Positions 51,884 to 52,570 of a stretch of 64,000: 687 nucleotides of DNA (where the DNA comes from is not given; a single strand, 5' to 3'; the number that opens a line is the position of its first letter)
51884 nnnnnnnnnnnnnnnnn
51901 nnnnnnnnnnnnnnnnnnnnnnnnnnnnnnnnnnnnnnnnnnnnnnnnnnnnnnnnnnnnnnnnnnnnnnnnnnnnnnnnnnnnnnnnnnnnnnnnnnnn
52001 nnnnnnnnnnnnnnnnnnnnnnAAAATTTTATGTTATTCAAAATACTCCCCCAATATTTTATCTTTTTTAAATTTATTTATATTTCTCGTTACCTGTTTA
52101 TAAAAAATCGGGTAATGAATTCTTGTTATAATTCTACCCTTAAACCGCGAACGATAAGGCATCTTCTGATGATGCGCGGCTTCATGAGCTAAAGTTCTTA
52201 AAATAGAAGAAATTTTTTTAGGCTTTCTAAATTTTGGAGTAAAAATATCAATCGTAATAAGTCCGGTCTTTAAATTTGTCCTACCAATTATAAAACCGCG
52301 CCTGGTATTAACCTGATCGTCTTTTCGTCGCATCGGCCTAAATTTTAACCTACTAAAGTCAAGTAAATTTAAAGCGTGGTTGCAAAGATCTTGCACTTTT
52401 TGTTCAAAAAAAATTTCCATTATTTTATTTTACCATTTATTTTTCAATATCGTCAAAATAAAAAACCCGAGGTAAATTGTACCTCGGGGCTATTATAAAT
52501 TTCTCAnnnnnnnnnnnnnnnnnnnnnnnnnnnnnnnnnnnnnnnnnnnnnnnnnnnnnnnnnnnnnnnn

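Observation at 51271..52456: Compact operon: SprT-like HExxH protein, membrane-anchored NERD nuclease-like protein, possible 35-aa basic peptide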

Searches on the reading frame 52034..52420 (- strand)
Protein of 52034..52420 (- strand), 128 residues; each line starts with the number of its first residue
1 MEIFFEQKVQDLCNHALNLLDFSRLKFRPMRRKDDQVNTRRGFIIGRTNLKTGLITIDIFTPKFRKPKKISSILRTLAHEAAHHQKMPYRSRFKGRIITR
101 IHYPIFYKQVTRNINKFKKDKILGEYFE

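Call 3: search_protein_families(library=pfam, proteins=[window:52034-52420:-], max_evalue=1)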
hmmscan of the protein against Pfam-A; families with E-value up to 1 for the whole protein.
window:52034-52420:- (128 aa): 1 family
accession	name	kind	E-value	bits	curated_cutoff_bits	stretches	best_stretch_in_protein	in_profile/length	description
PF10263.15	SprT-like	-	0.09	13.1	25.6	1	38-91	26-79/108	SprT-like family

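Call 4: search_protein_families(library=padloc, proteins=[window:52034-52420:-], max_evalue=1)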
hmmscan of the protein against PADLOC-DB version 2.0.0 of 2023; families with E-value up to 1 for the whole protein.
window:52034-52420:- (128 aa): 0 families

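Call 5: search_protein_families(library=ncbifam, proteins=[window:52034-52420:-], max_evalue=1)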
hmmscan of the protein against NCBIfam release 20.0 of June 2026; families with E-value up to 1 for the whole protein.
window:52034-52420:- (128 aa): 0 families

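Call 9: find_homologous_proteins(query=window:52034-52420:-, max_evalue=0.001)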
Query window:52034-52420:- (128 aa): 291 proteins with E <= 0.001 among 293 candidates; the best 120 are listed.
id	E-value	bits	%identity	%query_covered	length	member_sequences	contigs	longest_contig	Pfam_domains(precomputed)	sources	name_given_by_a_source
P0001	3.1e-74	265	91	100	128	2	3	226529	-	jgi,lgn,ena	-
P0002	1.9e-72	259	93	97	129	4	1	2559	-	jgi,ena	-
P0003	4.2e-66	239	88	94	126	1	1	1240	-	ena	-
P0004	1.2e-64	234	84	96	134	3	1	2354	-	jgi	-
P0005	1.9e-63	230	81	99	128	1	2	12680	-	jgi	jgi:hypothetical protein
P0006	2.2e-63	230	81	99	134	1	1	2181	-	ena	-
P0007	2.6e-63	230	82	100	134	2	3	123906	-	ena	-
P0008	3.8e-63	229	84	96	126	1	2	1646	-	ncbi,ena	-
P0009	4.2e-63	229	81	99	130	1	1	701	-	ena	-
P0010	4.5e-63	229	80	98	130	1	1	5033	-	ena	-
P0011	8.0e-63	228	80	100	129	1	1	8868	-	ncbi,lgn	-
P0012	9.0e-63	228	81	99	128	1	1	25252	-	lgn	-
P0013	9.3e-63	228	81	99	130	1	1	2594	-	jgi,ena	-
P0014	1.0e-62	228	80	96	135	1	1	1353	-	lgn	-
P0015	2.2e-62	227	83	96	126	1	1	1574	-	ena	-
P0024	1.2e-60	221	81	95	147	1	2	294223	-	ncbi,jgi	ncbi:MAG: hypothetical protein WCV70_01130 [Patescibacteria group bacterium]|jgi:hypothetical protei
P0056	5.2e-55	203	76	94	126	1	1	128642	-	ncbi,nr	ncbi:MAG: hypothetical protein Q8O93_01740 [bacterium]|nr:hypothetical protein [bacterium]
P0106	3.3e-48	181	71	93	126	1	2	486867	-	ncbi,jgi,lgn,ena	-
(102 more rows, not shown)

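Call 10: find_encoding_contigs(protein=P0106, flank=5000, max_places=2)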
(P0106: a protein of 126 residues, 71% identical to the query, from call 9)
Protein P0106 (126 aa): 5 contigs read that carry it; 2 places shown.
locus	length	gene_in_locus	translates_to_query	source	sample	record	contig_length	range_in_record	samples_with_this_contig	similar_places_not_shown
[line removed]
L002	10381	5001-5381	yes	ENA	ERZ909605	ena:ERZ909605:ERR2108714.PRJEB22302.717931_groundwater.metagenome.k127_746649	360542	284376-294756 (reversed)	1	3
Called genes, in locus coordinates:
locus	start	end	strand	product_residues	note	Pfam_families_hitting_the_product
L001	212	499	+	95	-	-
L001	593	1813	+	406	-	PF03808:Glyco_tran_WecG, PF00293:NUDIX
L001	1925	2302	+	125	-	PF01541:GIY-YIG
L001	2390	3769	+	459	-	PF00749:tRNA-synt_1c, PF19269:Anticodon_2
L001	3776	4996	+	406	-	PF01551:Peptidase_M23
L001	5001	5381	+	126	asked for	-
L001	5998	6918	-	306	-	PF08478:POTRA_1 (faint)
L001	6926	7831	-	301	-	PF13480:Acetyltransf_6, PF02388:FemAB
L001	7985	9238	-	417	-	PF01041:DegT_DnrJ_EryC1, PF00155:Aminotran_1_2 (weak), PF01041:DegT_DnrJ_EryC1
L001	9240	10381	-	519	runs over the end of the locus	PF08245:Mur_ligase_M, PF02875:Mur_ligase_C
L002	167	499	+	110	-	-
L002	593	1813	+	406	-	PF03808:Glyco_tran_WecG, PF00293:NUDIX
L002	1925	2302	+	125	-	PF01541:GIY-YIG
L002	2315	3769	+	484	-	PF00749:tRNA-synt_1c, PF19269:Anticodon_2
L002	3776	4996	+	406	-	PF01551:Peptidase_M23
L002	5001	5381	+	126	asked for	-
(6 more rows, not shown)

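Call 11: find_encoding_contigs(protein=P0024, flank=5000, max_places=2)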
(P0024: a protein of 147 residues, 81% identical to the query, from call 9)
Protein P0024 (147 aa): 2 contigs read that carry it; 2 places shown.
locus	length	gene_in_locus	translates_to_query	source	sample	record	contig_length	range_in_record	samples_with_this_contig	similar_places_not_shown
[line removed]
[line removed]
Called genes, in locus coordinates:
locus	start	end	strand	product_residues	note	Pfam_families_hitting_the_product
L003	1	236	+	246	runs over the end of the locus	PF03808:Glyco_tran_WecG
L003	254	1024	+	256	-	-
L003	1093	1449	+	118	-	PF01541:GIY-YIG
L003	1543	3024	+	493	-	PF00749:tRNA-synt_1c, PF19269:Anticodon_2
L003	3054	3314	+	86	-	-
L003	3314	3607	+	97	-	-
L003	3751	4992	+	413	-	PF01551:Peptidase_M23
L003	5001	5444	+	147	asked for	-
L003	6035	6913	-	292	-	-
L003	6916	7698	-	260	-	PF08245:Mur_ligase_M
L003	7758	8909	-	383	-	PF00155:Aminotran_1_2, PF00202:Aminotran_3 (faint), PF00266:Aminotran_5, PF01041:DegT_DnrJ_EryC1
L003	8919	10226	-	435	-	PF02403:Seryl_tRNA_N, PF00587:tRNA-synt_2b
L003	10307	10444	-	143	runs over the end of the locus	PF01467:CTP_transf_like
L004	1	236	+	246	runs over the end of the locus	PF03808:Glyco_tran_WecG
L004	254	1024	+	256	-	-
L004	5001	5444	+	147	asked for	-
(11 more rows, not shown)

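Call 12: find_encoding_contigs(protein=P0056, flank=5000, max_places=2)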
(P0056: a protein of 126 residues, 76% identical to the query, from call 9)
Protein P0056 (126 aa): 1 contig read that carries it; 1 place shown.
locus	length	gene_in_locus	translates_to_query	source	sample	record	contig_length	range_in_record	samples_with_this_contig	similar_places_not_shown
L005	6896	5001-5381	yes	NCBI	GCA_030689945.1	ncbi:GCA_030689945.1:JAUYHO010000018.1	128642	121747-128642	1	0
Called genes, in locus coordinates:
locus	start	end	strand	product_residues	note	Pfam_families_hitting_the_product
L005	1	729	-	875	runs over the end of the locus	PF02861:Clp_N, PF23569:NBD_SMAX1, PF00004:AAA, PF17871:AAA_lid_9, PF07724:AAA_2, PF00004:AAA, PF07728:AAA_5, PF10431:ClpB_D2-small, +6 more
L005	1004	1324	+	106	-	-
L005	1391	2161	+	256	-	PF03808:Glyco_tran_WecG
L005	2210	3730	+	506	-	PF00749:tRNA-synt_1c, PF19269:Anticodon_2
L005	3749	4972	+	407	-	PF01551:Peptidase_M23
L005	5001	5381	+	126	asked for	-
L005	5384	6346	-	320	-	PF13102:Phage_int_SAM_5 (weak), PF13495:Phage_int_SAM_4 (faint), PF02899:Phage_int_SAM_1, PF00589:Phage_integrase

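Call 13: find_encoding_contigs(protein=P0001, flank=6000, max_places=3)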
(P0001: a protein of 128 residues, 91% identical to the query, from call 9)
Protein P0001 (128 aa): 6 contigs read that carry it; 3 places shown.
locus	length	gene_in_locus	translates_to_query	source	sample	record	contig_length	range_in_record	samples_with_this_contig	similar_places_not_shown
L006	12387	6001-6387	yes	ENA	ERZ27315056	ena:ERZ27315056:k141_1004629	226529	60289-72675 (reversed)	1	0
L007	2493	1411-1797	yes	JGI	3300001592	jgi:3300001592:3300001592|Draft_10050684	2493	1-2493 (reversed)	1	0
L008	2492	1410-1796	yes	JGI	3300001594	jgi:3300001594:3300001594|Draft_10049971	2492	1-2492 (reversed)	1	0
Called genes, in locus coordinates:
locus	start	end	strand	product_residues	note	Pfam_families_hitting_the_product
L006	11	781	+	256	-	-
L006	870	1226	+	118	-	PF01541:GIY-YIG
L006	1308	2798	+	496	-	PF00749:tRNA-synt_1c, PF19269:Anticodon_2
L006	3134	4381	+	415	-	PF01551:Peptidase_M23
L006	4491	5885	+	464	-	PF03951:Gln-synt_N, PF00120:Gln-synt_C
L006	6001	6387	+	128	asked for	-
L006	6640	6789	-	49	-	-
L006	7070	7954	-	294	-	PF03799:FtsQ_DivIB_C (faint)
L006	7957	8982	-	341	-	PF02388:FemAB, PF13480:Acetyltransf_6, PF02388:FemAB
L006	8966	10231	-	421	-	PF00155:Aminotran_1_2 (weak), PF01041:DegT_DnrJ_EryC1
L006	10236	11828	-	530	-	PF08245:Mur_ligase_M, PF02875:Mur_ligase_C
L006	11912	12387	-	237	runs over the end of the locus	PF00561:Abhydrolase_1, PF12146:Hydrolase_4, PF12697:Abhydrolase_6, PF02230:Abhydrolase_2 (faint)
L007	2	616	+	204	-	?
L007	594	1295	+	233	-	PF00120:Gln-synt_C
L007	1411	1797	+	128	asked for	-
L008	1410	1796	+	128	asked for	-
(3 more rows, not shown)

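Call 14: find_encoding_contigs(protein=P0007, flank=6000, max_places=3)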
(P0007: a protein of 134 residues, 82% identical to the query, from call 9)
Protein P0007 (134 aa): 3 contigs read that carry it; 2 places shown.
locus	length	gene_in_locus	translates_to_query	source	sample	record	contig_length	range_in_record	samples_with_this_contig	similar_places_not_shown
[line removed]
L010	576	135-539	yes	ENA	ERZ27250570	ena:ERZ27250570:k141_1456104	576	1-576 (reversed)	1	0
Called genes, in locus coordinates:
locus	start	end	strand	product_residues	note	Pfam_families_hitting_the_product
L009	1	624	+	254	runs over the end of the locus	?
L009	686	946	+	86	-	PF01541:GIY-YIG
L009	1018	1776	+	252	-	PF03808:Glyco_tran_WecG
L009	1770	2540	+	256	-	-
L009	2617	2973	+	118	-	PF01541:GIY-YIG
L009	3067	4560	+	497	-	PF00749:tRNA-synt_1c, PF19269:Anticodon_2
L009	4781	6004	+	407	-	PF01551:Peptidase_M23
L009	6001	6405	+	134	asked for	-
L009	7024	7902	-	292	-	-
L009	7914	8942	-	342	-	PF02388:FemAB, PF13480:Acetyltransf_6, PF02388:FemAB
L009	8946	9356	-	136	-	PF12675:DUF3795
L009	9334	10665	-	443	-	PF00155:Aminotran_1_2 (weak), PF01041:DegT_DnrJ_EryC1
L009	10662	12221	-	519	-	PF08245:Mur_ligase_M, PF02875:Mur_ligase_C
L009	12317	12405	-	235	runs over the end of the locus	PF00561:Abhydrolase_1, PF10230:LIDHydrolase (faint), PF12146:Hydrolase_4, PF12697:Abhydrolase_6, PF20434:BD-FAE (faint), PF03959:FSH1 (weak)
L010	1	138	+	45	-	?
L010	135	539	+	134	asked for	-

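Call 27: search_solved_structures(query=A2, max_evalue=10, show_alignments=3)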
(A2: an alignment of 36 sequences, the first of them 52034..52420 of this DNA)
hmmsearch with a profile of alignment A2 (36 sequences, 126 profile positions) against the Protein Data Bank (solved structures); distinct sequences matched with E-value up to 10: 0.

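Call 33: search_protein_representatives(protein=window:52034-52420:-)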
Query: 128 residues. Proteins with E-value up to 0.001 (for the whole library): 16; up to 1e-10: 14; up to 1e-30: 4. The best 16 are listed.
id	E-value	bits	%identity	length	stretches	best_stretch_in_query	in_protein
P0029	5.0e-60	217.5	74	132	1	3-127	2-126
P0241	1.5e-35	138.5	68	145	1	9-99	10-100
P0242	4.4e-33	130.5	58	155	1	6-127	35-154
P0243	4.9e-31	123.9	48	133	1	6-127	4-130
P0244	3.1e-28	114.9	58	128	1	37-127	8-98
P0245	6.9e-27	110.5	50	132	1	15-127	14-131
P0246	3.0e-26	108.5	47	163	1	5-127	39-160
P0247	3.7e-26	108.1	51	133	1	25-128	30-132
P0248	1.0e-25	106.7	50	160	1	18-127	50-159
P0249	1.8e-24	102.7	42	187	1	6-124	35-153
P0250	9.5e-22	93.9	78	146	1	69-127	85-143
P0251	4.8e-20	88.4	38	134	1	9-127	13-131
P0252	5.9e-18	81.7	58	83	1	54-118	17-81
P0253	4.6e-17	78.8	53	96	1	37-109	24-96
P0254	1.1e-08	51.7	58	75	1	9-59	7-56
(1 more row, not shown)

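Call 35: predict_structure(alignment_id=A2)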
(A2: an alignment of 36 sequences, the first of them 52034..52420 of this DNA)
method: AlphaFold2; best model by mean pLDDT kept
length: 128 residues; sequences in the alignment: 36
mean_pLDDT: 84.9   pTM: 0.78
mean pLDDT of the five models: 84.9, 84.6, 83.0, 81.6, 81.1
residues with pLDDT >= 90: 62; 70-90: 46; 50-70: 20; < 50: 0
segments of 3 or more residues with pLDDT < 50: none
pLDDT, mean of each block of 10 residues (from residue 1): 84 95 88 69 75 91 86 94 81 70 83 96 93
secondary structure, 60 per line:
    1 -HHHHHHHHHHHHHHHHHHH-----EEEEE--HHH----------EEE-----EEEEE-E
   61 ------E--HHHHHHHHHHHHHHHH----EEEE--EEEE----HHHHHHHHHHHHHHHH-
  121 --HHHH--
elements in order: H2-20 E26-30 E46-48 E54-58 H70-85 E90-93 E96-99 H104-119 H123-126

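Call 37: fold_search(model_id=the predicted structure, library=pdb)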
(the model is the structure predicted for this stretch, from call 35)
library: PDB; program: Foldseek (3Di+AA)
matches with E <= 10: 124; with E <= 0.001: 0
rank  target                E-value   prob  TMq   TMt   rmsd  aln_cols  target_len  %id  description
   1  4qhj_A                1.3e-02  0.99  0.44  0.51   7.3       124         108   18  Crystal structure of Methanocaldococcus jannaschii selecase mutant I100F+H107F (released 2014-07-16)
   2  4qhi_C                1.7e-02  0.94  0.39  0.45   9.6       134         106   18  Crystal structure of Methanocaldococcus jannaschii selecase mutant R36W (released 2014-07-16)
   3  4qhi_A                2.2e-02  0.97  0.44  0.51   9.0       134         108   16  Crystal structure of Methanocaldococcus jannaschii selecase mutant R36W (released 2014-07-16)
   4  5xbv                  2.6e-02  1.00  0.58  0.59   3.2       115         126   14  Crystal structure of Wss1 mutant from saccharomyces cerevisiae (released 2018-03-28)
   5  5xbn                  4.8e-02  1.00  0.58  0.58   3.2       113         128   13  crystal structure of Wss1 from saccharomyces cerevisiae (released 2018-03-28)
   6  5ln5_B                1.2e-01  0.97  0.43  0.48   5.8        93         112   12  Crystal structure of the Wss1 E203Q mutant from S. pombe (released 2016-11-09)
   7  5ln5_A                1.2e-01  0.97  0.52  0.58   5.5       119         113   12  Crystal structure of the Wss1 E203Q mutant from S. pombe (released 2016-11-09)
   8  5jig                  2.8e-01  0.96  0.40  0.44   1.9        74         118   14  Crytsal structure of Wss1 from S. pombe (released 2016-11-09)
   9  5nzy                  1.2e+00  0.05  0.17  0.08  16.8       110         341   14  Crystal structure of DNA cross-link repair protein 1A in complex with Cefotaxime (released 2017-06-14)
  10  5elo_A                1.7e+00  0.03  0.15  0.07  18.3       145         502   10  Crystal Structure of Lysyl-tRNA Synthetase from Cryptosporidium parvum complexed with L-lysine and cladosporin (released 2016-11-16)
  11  9h2a_R                1.9e+00  0.04  0.20  0.15  15.6       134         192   12  AcMNPV complete basal cap (released 2025-06-04)
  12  4aw6_B                2.1e+00  0.08  0.28  0.12  12.7       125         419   13  Crystal structure of the human nuclear membrane zinc metalloprotease ZMPSTE24 (FACE1) (released 2012-07-25)
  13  9h2a_B                2.1e+00  0.03  0.19  0.13  15.6       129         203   12  AcMNPV complete basal cap (released 2025-06-04)
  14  4aw6_A                2.3e+00  0.08  0.29  0.12  11.4       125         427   13  Crystal structure of the human nuclear membrane zinc metalloprotease ZMPSTE24 (FACE1) (released 2012-07-25)
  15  8vwi_S                2.9e+00  0.08  0.26  0.17   4.9        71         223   13  The base complex of the AcMNPV baculovirus nucleocapsid (Class 1, localised reconstruction) (released 2024-11-06)
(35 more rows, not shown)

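Call 40: find_related_loci(query=A2, collection=genome_contigs, flank=6000)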
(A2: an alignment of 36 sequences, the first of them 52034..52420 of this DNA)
Query A2 (128 aa) in genome_contigs; peptide patterns used: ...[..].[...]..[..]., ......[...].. (x = any residue, [..] = any of these).
64 stretches matched a pattern; 40 encode a relative of the query (tblastn E <= 1e-3); 40 distinct loci.
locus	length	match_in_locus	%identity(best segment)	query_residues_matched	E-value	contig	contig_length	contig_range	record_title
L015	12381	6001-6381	97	1-127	1e-81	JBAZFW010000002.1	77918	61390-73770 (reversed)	MAG: Patescibacteria group bacterium isolate SO_2017_LW3_29 NODE_635_length_77918_cov_3.524058_LW162_2017, whole genome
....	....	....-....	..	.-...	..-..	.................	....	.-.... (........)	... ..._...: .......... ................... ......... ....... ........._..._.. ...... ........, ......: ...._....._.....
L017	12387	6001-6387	78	1-128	5e-65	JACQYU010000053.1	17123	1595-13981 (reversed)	MAG: Candidatus Falkowbacteria bacterium isolate NC_groundwater_1549_Pr4_S-0.65um_40_6 SR1-18-Sp65_coassembly_scaffold_2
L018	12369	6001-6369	81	5-127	6e-60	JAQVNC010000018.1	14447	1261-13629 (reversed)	MAG: Patescibacteria group bacterium isolate STF1_148 NODE_11724_length_14447_cov_6.446997_Sandtown_F1, whole genome sho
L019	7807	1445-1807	75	6-126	1e-58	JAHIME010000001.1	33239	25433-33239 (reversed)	MAG: Patescibacteria group bacterium isolate KR13_N2.mb.53 KR13_N2.mb.53_k141_7628, whole genome shotgun sequence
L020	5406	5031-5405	72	1-125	6e-58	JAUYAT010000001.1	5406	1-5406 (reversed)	MAG: bacterium isolate C19_concoct.bin.47 C19_k141_65963, whole genome shotgun sequence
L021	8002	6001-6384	73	1-127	5e-57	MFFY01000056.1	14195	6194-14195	MAG: Candidatus Falkowbacteria bacterium RIFCSPLOWO2_12_FULL_45_13 rifcsplowo2_12_scaffold_8293, whole genome shotgun se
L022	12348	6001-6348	71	9-124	2e-55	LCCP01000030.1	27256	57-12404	MAG: Parcubacteria group bacterium GW2011_GWC2_42_12 UU95_C0030, whole genome shotgun sequence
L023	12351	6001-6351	70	11-127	2e-55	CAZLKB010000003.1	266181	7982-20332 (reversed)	MAG TPA_asm: uncultured Gammaproteobacteria bacterium isolate binchicken_co115_145 genome assembly, contig: NODE_47_leng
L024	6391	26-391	69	6-127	2e-53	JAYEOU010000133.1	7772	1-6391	MAG: Patescibacteria group bacterium isolate MAG021 MAG021_133, whole genome shotgun sequence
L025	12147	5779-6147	67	5-127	2e-53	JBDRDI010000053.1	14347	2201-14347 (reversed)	MAG: bacterium isolate MEGAHIT-group-1.240 k141_13907524, whole genome shotgun sequence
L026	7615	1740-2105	68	6-127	3e-53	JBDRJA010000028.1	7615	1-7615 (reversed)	MAG: Patescibacteria group bacterium isolate MEGAHIT-group-1.615 k141_12481441, whole genome shotgun sequence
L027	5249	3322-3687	68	6-127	2e-52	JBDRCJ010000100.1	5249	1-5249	MAG: Patescibacteria group bacterium isolate MEGAHIT-group-1.177 k141_386338, whole genome shotgun sequence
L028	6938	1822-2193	66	5-128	2e-52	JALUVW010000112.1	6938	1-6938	MAG: Candidatus Falkowbacteria bacterium isolate 128-326_metabat2_scaf2bin.076 128-326_scaffold_6056_c1, whole genome sh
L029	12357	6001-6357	73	9-127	1e-49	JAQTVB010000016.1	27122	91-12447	MAG: Patescibacteria group bacterium isolate STB_78 NODE_3786_length_27122_cov_4.124838_Sandtown_B, whole genome shotgun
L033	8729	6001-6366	64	5-126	3e-46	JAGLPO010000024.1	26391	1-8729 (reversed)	MAG: Candidatus Parcubacteria bacterium isolate RS_8_12 ROV157_8.bin.12.fa_24, whole genome shotgun sequence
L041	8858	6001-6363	49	6-127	4e-34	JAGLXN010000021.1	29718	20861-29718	MAG: Candidatus Parcubacteria bacterium isolate RS_12_54 ZL285.bin.54.fa_21, whole genome shotgun sequence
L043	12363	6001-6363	49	6-127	3e-33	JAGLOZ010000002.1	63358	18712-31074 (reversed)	MAG: Candidatus Paceibacterota bacterium isolate RS_7_61 ROV157_7.bin.61.fa_2, whole genome shotgun sequence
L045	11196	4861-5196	49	16-128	2e-31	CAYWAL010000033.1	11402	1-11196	MAG TPA_asm: uncultured Candidatus Saccharibacteria bacterium isolate SRP216583_co2_140 genome assembly, contig: NODE_47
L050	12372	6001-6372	44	6-128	3e-28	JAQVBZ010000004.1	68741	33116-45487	MAG: Candidatus Paceibacterota bacterium isolate STD2_77 NODE_1340_length_68741_cov_5.705818_Sandtown_D2, whole genome s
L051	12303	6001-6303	52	6-111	9e-26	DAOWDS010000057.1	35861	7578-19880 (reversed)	MAG TPA_asm: Candidatus Moraniibacteriota bacterium isolate CSMAG_1919 CSMAG_1919_k141_3522582_length_35861_cov_9.0000,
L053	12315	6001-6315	45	6-111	6e-25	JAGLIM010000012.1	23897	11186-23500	MAG: Candidatus Paceibacterota bacterium isolate RS_2_5 ROV157_2.bin.5.fa_12, whole genome shotgun sequence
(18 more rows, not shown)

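Call 56: search_protein_families(library=pfam, proteins=[L019:1825-2796:-, L033:6383-7345:-], max_evalue=0.01)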
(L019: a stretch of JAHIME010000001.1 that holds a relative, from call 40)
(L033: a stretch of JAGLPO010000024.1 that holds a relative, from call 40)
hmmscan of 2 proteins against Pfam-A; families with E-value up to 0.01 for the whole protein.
L019:1825-2796:- (323 aa): 4 families
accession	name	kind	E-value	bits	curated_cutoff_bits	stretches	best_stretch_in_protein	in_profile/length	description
PF00589.27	Phage_integrase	-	2.9e-39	135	27.1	1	127-305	1-170/172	Phage integrase family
PF02899.23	Phage_int_SAM_1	-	9.7e-13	48.7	22.3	1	16-104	3-81/83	Phage integrase, N-terminal SAM-like domain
PF13495.12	Phage_int_SAM_4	-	2.4e-09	37.9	27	1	16-72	4-54/85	Phage integrase, N-terminal SAM-like domain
PF13102.12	Phage_int_SAM_5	-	1.9e-05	25.4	22.3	1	21-110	13-90/98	Phage integrase SAM-like domain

L033:6383-7345:- (320 aa): 4 families
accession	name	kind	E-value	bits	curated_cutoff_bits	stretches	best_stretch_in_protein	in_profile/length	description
PF00589.27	Phage_integrase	-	1.1e-36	126.6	27.1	1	125-302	2-170/172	Phage integrase family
PF02899.23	Phage_int_SAM_1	-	7.1e-13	49.1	22.3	1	12-103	2-83/83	Phage integrase, N-terminal SAM-like domain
PF13495.12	Phage_int_SAM_4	-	1.3e-08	35.5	27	1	12-104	3-83/85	Phage integrase, N-terminal SAM-like domain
PF13102.12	Phage_int_SAM_5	-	1.3e-05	25.9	22.3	1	9-109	4-92/98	Phage integrase SAM-like domain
